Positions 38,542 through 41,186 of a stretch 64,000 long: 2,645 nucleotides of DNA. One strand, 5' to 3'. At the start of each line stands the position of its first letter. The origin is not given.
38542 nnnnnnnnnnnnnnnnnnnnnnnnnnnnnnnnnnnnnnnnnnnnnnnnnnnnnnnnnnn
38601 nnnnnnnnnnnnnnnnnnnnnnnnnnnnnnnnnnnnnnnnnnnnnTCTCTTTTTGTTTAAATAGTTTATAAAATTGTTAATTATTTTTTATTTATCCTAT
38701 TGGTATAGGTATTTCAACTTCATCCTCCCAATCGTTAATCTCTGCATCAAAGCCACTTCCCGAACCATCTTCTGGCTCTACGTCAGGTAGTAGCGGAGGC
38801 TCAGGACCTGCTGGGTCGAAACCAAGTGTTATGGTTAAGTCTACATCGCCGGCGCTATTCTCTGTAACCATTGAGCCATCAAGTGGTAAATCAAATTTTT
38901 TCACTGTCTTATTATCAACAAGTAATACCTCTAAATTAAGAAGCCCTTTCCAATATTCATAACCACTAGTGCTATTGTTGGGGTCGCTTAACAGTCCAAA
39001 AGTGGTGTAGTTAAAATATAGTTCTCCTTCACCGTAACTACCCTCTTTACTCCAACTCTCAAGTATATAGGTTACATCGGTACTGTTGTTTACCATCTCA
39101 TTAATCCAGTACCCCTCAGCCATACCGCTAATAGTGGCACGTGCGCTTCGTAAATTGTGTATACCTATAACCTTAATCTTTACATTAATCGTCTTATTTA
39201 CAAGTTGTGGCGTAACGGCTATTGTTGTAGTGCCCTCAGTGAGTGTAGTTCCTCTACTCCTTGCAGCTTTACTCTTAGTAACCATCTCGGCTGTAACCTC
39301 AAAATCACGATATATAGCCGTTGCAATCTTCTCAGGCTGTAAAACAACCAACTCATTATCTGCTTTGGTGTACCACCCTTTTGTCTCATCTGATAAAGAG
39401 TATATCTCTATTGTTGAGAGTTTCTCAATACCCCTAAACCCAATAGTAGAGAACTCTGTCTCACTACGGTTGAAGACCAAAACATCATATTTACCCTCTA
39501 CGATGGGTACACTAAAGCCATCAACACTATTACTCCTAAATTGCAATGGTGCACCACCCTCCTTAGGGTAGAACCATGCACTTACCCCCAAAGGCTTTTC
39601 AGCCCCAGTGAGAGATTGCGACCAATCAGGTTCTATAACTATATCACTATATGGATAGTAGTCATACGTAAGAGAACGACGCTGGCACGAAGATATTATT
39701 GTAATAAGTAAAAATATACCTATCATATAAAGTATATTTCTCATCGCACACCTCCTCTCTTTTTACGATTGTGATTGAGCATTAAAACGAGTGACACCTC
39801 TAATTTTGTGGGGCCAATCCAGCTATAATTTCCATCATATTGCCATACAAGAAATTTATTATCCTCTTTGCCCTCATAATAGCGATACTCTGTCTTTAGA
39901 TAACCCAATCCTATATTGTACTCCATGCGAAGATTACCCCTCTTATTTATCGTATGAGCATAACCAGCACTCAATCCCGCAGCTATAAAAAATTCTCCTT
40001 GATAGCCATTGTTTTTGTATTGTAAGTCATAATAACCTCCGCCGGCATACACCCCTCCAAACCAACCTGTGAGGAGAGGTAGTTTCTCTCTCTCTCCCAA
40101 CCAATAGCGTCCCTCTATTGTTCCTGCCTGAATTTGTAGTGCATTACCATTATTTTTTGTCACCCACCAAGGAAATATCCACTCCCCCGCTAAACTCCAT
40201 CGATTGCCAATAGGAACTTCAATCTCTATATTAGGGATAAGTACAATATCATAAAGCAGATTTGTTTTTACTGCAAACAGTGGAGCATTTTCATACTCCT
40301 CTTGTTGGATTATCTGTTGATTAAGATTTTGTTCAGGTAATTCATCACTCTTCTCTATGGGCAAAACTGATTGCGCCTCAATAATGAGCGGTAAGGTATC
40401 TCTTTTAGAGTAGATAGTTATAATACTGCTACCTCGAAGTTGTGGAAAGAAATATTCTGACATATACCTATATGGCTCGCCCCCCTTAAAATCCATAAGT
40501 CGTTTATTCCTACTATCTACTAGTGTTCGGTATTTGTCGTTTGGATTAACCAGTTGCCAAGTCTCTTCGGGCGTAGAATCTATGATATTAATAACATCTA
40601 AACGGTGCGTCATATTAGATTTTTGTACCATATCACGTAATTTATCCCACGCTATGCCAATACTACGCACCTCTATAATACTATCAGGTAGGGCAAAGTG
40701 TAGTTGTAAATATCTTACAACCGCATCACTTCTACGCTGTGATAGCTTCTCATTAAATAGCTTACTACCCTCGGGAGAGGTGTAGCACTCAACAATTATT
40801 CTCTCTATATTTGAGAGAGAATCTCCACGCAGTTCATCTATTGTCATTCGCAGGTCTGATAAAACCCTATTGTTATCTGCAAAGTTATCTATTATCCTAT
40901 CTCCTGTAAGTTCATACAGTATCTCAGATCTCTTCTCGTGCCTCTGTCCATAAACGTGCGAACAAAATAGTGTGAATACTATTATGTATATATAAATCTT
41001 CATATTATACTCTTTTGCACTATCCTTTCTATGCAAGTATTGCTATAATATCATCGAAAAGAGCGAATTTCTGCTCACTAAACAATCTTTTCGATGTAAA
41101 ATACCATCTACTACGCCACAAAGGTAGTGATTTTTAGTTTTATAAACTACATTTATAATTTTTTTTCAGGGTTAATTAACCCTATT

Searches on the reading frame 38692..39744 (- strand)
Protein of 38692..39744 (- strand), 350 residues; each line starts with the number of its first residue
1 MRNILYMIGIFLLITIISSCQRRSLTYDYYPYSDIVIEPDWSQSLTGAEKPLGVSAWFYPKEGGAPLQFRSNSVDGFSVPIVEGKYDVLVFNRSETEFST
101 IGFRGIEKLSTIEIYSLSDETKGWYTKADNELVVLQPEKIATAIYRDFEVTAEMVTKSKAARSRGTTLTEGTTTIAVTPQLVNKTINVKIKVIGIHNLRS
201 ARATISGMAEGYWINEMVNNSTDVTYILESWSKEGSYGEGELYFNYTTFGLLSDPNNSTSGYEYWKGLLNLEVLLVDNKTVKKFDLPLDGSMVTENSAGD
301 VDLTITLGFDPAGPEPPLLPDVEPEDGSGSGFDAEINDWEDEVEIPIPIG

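Call 29: search_protein_families(library=pfam, proteins=[window:38692-39744:-], max_evalue=0.001)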
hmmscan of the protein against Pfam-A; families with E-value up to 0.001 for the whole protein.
window:38692-39744:- (350 aa): 1 family
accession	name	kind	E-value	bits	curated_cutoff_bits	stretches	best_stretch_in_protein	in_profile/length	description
PF17145.10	DUF5119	-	2.8e-36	125.6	27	1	19-229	1-191/191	Domain of unknown function (DUF5119)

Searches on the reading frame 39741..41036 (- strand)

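Call 29: search_protein_families(library=pfam, proteins=[window:39741-41036:-], max_evalue=0.001)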
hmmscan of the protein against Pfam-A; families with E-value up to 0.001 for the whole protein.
window:39741-41036:- (431 aa): 2 families
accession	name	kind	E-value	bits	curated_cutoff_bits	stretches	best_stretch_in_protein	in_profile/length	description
PF12099.14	DUF3575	-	2.4e-30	105.6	21.1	1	253-419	17-176/177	Protein of unknown function (DUF3575)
PF00691.25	OmpA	-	2e-06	28.5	27.2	1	62-127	17-80/98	OmpA family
